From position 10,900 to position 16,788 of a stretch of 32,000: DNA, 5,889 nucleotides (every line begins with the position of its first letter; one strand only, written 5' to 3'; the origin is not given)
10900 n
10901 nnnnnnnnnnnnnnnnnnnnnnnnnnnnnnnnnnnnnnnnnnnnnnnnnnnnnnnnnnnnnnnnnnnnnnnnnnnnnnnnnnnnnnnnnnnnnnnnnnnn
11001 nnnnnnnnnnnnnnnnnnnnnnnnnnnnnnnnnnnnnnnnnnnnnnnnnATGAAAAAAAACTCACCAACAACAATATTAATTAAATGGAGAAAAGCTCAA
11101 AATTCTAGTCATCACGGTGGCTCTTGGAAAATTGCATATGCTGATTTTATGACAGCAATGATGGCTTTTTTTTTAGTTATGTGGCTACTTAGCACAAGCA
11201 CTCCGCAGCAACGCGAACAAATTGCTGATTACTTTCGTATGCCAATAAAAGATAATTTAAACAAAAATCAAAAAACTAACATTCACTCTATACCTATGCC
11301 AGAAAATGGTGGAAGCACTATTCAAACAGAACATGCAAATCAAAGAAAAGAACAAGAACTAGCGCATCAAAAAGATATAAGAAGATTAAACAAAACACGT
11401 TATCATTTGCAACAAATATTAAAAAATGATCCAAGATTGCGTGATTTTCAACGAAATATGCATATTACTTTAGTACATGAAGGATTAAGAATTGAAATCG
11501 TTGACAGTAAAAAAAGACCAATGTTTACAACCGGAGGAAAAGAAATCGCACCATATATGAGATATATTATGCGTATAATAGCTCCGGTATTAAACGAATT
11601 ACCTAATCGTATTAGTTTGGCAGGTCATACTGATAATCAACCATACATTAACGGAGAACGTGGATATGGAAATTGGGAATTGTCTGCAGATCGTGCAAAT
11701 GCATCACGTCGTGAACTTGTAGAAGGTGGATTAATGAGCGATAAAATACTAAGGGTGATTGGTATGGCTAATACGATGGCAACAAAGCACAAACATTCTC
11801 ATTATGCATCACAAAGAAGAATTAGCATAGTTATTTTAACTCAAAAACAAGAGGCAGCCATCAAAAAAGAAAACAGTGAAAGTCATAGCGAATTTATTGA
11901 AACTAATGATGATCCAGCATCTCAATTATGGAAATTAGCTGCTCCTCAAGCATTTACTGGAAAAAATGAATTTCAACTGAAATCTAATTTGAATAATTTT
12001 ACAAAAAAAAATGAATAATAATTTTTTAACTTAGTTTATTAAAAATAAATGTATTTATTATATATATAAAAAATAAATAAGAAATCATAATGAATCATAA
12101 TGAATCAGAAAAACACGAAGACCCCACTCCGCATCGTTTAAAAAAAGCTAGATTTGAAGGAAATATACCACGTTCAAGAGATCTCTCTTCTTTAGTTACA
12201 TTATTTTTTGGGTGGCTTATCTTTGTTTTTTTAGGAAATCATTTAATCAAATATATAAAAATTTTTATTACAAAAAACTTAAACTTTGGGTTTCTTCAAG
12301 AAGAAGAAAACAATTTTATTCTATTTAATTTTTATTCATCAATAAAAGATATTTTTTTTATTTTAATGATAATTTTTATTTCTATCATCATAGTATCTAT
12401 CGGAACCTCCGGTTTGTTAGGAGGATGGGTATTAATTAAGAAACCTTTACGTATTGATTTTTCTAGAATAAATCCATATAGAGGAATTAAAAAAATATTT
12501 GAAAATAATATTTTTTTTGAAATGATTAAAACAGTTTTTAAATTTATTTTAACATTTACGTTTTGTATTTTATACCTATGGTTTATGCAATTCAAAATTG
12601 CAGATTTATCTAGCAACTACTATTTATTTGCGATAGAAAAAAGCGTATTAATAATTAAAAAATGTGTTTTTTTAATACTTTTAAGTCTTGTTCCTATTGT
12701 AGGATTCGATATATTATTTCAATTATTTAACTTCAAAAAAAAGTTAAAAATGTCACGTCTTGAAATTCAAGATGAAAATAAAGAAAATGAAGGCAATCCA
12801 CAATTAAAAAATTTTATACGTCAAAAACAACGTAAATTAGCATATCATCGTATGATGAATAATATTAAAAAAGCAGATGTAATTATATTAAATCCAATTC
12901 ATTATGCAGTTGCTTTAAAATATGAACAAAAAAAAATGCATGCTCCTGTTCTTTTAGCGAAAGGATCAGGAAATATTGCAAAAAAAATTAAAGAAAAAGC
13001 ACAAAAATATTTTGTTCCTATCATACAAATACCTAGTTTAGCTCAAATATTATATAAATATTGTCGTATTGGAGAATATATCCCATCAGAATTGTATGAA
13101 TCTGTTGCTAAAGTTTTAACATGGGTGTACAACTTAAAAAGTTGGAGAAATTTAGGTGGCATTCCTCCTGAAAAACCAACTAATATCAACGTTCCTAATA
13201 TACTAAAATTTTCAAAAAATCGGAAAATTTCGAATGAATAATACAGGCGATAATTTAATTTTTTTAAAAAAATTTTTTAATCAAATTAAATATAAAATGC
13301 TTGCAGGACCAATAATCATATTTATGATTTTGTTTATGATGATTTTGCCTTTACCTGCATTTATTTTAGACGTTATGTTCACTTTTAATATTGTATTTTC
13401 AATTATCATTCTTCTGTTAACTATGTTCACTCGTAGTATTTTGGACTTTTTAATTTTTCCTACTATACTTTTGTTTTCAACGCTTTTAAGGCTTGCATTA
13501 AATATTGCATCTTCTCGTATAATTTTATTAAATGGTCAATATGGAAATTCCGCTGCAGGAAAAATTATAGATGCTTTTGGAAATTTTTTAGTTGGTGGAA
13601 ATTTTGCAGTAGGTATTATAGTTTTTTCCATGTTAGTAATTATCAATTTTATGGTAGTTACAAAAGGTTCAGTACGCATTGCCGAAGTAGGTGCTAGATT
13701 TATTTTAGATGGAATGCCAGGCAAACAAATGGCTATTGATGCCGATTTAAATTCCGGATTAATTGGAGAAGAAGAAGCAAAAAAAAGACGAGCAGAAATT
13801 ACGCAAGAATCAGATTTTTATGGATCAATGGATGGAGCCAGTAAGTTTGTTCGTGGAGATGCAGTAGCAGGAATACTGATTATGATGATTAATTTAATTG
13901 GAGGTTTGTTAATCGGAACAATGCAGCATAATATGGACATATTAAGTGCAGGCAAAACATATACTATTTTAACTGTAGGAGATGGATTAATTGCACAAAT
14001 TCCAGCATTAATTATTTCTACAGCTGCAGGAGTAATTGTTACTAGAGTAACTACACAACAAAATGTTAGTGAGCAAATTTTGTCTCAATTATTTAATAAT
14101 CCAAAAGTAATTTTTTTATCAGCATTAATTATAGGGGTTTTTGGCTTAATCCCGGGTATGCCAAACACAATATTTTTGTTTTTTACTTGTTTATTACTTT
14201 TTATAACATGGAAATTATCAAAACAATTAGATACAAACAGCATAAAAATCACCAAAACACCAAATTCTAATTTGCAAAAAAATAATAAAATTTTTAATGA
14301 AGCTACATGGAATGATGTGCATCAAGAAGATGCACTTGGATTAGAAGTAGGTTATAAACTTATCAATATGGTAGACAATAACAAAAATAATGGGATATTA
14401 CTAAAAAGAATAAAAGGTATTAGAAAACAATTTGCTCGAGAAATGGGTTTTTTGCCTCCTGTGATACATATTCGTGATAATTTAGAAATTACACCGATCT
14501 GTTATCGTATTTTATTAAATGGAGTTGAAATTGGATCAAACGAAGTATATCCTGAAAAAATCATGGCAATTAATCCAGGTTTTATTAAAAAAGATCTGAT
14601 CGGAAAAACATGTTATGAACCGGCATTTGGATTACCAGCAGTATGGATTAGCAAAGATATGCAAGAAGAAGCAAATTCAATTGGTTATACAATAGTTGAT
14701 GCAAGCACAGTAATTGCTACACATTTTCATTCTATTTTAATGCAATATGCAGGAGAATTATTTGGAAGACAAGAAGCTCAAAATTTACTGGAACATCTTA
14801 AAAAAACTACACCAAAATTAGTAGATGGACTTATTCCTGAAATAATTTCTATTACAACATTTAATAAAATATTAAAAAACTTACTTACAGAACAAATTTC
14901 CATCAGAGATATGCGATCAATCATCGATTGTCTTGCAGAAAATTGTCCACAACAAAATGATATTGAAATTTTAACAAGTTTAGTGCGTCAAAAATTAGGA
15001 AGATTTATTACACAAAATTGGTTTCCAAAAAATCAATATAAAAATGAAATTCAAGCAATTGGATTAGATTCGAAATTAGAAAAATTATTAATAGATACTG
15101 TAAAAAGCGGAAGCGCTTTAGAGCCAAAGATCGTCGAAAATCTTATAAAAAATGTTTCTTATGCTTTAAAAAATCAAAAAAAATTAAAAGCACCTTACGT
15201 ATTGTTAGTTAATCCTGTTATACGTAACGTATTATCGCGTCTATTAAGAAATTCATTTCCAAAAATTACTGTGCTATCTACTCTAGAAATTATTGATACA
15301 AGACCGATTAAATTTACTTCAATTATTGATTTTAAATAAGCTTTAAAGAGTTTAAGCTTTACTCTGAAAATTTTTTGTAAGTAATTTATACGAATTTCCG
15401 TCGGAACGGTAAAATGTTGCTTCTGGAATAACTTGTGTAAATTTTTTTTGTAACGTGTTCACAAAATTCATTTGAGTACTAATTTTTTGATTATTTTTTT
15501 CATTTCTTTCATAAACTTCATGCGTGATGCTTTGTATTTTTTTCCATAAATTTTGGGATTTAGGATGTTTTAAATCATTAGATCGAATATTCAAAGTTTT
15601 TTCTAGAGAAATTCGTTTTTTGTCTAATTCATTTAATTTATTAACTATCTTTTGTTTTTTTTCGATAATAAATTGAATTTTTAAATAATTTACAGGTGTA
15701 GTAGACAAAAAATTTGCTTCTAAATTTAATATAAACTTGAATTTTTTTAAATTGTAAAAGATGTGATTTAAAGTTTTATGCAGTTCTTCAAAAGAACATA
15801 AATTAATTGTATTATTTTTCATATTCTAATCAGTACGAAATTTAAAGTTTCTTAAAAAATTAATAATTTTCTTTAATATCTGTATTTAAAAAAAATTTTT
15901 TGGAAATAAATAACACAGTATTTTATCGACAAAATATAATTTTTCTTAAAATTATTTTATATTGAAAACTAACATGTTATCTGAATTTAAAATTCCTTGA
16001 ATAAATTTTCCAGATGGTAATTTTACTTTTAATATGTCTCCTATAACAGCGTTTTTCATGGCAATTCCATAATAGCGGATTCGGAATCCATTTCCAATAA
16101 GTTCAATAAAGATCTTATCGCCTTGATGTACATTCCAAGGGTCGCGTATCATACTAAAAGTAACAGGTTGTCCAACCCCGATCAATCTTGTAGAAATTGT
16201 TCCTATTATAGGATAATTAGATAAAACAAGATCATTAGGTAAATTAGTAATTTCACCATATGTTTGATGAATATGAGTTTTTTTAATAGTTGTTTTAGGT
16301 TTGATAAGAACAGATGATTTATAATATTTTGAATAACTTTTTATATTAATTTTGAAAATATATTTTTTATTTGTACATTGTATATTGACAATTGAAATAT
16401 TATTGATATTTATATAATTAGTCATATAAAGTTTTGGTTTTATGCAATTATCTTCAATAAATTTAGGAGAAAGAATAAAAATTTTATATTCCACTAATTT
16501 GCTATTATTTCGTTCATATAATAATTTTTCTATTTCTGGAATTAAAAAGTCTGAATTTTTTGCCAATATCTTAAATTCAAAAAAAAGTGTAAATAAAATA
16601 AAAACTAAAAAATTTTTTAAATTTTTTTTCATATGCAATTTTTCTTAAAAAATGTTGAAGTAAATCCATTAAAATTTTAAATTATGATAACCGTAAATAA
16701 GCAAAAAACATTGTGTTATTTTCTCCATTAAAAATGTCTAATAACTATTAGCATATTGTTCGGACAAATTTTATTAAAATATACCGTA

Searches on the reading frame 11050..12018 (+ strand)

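Call 60: search_protein_families(library=pfam, proteins=[window:11050-12018:+], max_evalue=0.00001)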
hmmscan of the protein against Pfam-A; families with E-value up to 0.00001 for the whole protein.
window:11050-12018:+ (322 aa): 2 families
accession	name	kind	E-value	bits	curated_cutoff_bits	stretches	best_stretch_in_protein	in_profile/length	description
PF13677.11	MotB_plug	-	8.8e-21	73.7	24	1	16-65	8-57/58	Membrane MotB of proton-channel complex MotA/MotB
PF00691.25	OmpA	-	1.2e-09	38.9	27.2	1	158-247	1-87/98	OmpA family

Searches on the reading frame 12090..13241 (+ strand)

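Call 60: search_protein_families(library=pfam, proteins=[window:12090-13241:+], max_evalue=0.00001)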
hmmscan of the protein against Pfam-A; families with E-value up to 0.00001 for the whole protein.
window:12090-13241:+ (383 aa): 1 family
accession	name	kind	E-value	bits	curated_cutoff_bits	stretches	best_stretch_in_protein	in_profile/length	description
PF01312.24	Bac_export_2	-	1.2e-103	347.4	24.4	1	7-346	2-335/335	FlhB HrpN YscU SpaS Family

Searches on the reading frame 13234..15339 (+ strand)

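Call 60: search_protein_families(library=pfam, proteins=[window:13234-15339:+], max_evalue=0.00001)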
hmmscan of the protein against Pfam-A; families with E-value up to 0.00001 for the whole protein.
window:13234-15339:+ (701 aa): 1 family
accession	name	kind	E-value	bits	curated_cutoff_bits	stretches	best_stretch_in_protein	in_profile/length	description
PF00771.25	FHIPEP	-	5.9e-252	838.3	29.1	1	32-688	1-654/657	FHIPEP family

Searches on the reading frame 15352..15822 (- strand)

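Call 60: search_protein_families(library=pfam, proteins=[window:15352-15822:-], max_evalue=0.00001)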
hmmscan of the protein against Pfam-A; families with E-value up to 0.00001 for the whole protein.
window:15352-15822:- (156 aa): 1 family
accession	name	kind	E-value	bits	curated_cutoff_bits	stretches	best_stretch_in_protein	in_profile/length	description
PF05130.17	FlgN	-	4.7e-16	60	30.5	1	10-144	2-145/147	FlgN protein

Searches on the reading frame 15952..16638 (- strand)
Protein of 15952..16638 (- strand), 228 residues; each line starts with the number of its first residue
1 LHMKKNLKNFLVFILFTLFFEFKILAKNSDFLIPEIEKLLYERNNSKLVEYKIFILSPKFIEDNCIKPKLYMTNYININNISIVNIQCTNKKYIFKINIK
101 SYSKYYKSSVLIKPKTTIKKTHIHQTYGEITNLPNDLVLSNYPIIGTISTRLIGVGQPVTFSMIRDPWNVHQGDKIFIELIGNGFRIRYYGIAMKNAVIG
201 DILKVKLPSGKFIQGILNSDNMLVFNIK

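Call 60: search_protein_families(library=pfam, proteins=[window:15952-16638:-], max_evalue=0.00001)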
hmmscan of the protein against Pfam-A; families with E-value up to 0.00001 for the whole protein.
window:15952-16638:- (228 aa): 1 family
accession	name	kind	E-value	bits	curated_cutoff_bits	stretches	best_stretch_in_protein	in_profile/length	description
PF13144.11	ChapFlgA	-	1.6e-17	64.2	23.8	1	105-221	3-118/122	Chaperone for flagella basal body P-ring formation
